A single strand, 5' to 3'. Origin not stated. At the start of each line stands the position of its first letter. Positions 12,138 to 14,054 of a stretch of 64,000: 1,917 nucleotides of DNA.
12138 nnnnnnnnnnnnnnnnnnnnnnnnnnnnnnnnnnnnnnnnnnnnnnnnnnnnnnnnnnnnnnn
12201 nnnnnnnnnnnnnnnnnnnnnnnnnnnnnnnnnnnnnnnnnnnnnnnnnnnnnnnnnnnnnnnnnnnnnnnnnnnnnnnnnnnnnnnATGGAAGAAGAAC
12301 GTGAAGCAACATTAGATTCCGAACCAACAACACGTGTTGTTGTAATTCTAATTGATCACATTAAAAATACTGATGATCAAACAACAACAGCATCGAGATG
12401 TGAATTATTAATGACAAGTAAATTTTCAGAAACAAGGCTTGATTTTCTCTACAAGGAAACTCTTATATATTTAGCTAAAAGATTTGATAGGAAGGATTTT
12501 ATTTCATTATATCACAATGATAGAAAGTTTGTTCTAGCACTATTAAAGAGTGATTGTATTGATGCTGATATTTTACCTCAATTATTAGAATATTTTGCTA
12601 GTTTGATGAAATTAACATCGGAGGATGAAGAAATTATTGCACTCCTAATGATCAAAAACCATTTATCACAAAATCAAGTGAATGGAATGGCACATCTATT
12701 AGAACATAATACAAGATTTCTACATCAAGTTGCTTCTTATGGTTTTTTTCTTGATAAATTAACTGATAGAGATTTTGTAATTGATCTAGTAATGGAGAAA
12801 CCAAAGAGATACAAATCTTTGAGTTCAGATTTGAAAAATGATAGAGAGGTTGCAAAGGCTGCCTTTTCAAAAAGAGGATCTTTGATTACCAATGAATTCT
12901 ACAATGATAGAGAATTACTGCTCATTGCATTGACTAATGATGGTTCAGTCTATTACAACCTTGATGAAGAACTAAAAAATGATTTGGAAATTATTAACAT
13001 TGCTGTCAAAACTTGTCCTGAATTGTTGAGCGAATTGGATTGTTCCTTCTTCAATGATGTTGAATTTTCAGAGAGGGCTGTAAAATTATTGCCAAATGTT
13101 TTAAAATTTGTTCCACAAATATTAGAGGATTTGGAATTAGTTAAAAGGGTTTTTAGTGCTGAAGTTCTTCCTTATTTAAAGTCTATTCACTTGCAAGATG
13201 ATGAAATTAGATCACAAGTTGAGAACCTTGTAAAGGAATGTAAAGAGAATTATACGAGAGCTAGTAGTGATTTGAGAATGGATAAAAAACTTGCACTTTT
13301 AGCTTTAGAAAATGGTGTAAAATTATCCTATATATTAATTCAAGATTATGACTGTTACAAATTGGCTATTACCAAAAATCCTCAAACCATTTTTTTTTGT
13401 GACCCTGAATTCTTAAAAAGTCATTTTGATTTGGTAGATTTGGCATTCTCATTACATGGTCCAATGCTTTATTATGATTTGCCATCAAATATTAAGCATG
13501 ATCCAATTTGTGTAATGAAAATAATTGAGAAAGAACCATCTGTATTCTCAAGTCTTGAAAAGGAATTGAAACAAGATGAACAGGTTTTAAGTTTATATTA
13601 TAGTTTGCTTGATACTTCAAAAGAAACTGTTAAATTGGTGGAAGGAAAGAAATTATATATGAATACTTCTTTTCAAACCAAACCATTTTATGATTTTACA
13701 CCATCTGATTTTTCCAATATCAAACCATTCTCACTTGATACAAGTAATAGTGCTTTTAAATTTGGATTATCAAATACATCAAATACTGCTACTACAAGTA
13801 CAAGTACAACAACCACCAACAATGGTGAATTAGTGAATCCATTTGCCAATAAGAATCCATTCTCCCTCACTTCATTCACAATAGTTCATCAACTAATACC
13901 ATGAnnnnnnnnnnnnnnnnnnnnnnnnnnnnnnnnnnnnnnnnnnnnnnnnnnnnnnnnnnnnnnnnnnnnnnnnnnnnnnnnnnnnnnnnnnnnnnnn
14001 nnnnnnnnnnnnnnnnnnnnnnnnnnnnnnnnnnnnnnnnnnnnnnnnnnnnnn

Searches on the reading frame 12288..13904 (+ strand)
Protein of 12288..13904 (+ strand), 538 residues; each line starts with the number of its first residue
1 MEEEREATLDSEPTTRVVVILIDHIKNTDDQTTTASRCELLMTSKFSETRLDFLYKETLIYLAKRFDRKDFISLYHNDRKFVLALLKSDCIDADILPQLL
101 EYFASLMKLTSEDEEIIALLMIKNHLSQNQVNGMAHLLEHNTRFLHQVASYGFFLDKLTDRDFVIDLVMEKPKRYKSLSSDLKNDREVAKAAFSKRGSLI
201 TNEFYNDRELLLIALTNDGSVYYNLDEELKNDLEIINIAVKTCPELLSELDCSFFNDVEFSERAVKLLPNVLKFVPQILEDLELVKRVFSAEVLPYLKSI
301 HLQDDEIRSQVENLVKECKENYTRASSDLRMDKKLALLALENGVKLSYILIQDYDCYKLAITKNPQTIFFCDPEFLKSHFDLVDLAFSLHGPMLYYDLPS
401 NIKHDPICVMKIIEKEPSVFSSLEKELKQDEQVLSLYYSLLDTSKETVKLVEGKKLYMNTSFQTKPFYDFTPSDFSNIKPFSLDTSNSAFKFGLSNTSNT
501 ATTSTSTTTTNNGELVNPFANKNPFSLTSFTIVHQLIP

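Call 15: search_protein_families(library=pfam, max_evalue=0.00001, proteins=[window:12288-13904:+])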
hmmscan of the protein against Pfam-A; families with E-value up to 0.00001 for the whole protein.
window:12288-13904:+ (538 aa): 1 family
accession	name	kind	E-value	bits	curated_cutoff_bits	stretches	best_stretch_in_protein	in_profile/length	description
PF13475.11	DUF4116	-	7.8e-32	109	24.9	2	207-249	1-43/49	Domain of unknown function (DUF4116)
